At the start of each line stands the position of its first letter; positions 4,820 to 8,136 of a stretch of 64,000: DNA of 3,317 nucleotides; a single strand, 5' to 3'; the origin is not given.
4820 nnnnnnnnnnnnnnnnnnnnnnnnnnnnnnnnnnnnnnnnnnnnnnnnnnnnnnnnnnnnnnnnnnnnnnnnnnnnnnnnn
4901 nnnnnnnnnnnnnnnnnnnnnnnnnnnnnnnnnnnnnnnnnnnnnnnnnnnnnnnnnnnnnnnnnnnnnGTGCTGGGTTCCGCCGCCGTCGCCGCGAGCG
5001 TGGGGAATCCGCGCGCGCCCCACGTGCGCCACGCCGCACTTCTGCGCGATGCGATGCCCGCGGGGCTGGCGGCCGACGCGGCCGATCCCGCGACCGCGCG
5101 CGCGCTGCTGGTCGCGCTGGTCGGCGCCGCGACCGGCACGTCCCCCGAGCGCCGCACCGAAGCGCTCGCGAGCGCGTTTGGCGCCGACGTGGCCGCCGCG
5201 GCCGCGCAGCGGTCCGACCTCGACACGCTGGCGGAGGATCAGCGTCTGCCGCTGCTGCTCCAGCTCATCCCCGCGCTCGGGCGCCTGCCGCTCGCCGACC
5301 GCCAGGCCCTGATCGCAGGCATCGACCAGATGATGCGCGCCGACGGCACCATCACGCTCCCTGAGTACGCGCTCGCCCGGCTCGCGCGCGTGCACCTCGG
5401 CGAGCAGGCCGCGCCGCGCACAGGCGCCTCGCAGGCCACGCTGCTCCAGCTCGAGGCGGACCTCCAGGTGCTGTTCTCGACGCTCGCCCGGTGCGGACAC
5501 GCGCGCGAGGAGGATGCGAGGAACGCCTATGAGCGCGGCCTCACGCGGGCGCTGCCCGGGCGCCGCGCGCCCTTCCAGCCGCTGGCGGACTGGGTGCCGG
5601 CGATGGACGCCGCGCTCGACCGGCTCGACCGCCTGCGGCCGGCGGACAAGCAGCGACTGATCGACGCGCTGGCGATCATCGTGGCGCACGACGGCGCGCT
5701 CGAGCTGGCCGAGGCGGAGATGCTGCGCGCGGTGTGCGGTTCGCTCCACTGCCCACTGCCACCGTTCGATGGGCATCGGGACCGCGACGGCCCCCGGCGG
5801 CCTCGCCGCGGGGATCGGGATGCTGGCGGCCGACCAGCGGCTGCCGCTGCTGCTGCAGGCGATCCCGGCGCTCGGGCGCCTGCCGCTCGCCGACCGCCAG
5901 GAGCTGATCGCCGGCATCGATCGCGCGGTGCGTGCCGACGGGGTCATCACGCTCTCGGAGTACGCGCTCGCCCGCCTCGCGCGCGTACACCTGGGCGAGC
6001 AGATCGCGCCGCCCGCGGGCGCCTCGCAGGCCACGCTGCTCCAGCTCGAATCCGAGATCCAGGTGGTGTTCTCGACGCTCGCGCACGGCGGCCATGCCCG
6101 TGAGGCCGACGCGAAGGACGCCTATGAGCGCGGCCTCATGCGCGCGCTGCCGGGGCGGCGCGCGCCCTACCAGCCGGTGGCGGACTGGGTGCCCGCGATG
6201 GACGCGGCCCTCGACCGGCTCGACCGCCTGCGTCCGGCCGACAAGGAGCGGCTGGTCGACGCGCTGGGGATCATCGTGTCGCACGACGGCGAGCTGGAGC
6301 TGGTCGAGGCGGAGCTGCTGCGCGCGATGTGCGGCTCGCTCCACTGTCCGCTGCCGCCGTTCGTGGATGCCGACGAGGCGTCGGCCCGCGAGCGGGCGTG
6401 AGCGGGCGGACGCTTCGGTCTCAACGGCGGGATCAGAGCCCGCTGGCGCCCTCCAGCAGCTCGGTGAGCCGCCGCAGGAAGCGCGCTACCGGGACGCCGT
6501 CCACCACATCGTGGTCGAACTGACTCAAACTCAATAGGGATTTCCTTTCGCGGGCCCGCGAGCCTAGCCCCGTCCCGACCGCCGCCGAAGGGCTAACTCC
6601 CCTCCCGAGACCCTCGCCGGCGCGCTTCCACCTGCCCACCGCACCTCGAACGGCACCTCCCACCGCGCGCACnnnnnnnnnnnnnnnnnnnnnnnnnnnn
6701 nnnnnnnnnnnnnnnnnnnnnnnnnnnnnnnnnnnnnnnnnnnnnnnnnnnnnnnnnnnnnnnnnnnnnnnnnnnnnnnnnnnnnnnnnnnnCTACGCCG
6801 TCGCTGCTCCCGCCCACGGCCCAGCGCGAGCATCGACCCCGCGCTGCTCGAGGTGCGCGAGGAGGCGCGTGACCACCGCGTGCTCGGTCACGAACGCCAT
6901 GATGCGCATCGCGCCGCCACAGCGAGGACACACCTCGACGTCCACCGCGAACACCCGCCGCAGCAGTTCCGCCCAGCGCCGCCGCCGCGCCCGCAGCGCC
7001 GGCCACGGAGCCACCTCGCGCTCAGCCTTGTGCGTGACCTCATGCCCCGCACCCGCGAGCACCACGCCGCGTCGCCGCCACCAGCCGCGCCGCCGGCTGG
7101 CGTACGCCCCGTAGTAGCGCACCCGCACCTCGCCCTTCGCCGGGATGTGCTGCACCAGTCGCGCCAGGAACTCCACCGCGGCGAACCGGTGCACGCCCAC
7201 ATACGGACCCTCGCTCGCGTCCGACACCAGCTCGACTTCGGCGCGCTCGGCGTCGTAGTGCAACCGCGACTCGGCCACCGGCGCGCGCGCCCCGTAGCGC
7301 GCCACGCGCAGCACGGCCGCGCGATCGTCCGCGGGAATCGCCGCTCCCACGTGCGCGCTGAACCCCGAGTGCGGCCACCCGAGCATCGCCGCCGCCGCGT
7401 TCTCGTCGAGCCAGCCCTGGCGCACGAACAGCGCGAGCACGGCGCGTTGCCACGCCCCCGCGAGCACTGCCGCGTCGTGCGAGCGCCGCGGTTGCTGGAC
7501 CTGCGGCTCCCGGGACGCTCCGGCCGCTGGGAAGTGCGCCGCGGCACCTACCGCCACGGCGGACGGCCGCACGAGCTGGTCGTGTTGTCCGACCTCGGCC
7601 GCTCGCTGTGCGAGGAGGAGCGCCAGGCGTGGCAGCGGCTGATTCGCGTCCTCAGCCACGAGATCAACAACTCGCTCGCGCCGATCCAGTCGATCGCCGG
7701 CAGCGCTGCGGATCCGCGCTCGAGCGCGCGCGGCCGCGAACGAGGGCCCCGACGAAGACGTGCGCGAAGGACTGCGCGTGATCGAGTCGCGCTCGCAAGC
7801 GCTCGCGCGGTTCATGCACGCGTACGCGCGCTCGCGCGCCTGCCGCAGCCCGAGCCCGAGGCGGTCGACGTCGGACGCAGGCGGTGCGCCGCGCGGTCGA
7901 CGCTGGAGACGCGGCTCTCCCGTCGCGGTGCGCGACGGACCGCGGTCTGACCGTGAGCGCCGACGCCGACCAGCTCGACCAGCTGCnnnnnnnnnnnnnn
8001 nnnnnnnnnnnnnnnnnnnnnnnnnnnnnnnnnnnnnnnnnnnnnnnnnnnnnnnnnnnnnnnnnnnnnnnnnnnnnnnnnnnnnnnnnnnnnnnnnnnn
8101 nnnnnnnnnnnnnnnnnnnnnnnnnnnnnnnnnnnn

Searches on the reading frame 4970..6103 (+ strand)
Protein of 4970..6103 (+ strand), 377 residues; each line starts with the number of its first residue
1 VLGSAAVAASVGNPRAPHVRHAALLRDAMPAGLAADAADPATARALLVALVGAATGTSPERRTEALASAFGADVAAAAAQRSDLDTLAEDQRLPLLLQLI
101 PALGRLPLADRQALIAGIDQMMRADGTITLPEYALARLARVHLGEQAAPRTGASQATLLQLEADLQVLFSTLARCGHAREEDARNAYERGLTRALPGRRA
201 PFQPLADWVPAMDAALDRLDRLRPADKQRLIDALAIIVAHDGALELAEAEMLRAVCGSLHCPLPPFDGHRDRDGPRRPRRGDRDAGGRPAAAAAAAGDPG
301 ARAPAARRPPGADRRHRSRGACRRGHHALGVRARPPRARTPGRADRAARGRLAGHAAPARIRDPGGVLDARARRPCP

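Call 15: search_protein_families(library=pfam, max_evalue=0.01, proteins=[window:4970-6103:+])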
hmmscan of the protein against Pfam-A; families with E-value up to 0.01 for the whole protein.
window:4970-6103:+ (377 aa): 1 family
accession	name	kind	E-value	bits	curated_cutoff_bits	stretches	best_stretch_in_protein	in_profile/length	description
PF05099.18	TerB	-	1e-06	29.4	24.4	1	220-260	67-107/118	Tellurite resistance protein TerB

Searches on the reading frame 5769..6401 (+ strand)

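Call 15: search_protein_families(library=pfam, max_evalue=0.01, proteins=[window:5769-6401:+])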
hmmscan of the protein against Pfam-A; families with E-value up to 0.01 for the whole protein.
window:5769-6401:+ (210 aa): 1 family
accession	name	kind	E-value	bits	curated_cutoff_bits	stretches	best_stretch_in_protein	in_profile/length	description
PF05099.18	TerB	-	7e-05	23.5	24.4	0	150-193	64-108/118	Tellurite resistance protein TerB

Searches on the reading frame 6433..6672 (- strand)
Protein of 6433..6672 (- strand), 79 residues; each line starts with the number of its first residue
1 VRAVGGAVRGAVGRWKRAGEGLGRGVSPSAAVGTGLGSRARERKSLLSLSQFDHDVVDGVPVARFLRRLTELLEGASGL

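Call 15: search_protein_families(library=pfam, max_evalue=0.01, proteins=[window:6433-6672:-])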
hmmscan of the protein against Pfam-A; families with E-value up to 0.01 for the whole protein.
window:6433-6672:- (79 aa): 1 family
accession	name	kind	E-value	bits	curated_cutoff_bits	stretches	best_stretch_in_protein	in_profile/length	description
PF00198.28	2-oxoacid_dh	-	0.00072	19.5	23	1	51-75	202-226/232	2-oxoacid dehydrogenases acyltransferase (catalytic domain)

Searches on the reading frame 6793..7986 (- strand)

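Call 15: search_protein_families(library=pfam, max_evalue=0.01, proteins=[window:6793-7815:-])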
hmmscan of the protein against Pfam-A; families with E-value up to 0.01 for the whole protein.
window:6793-7815:- (340 aa): 1 family
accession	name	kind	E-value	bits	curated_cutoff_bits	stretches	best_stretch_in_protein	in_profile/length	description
PF04986.18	Y2_Tnp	-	5.5e-12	46.5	20.9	1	132-241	70-179/183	Putative transposase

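Call 42: search_protein_families(library=ncbifam, max_evalue=0.001, proteins=[window:6793-7986:-])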
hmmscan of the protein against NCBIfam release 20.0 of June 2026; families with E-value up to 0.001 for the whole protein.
window:6793-7986:- (397 aa): 2 families
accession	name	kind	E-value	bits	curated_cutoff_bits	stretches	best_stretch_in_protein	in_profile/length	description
NF052416.1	ISCR_clade_Ia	exception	5.4e-17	61.5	925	1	207-388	313-496/509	ISCR element clade Ia family transposase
NF033538.2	transpos_IS91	equivalog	1.7e-12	47.1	125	1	173-358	181-355/356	IS91 family transposase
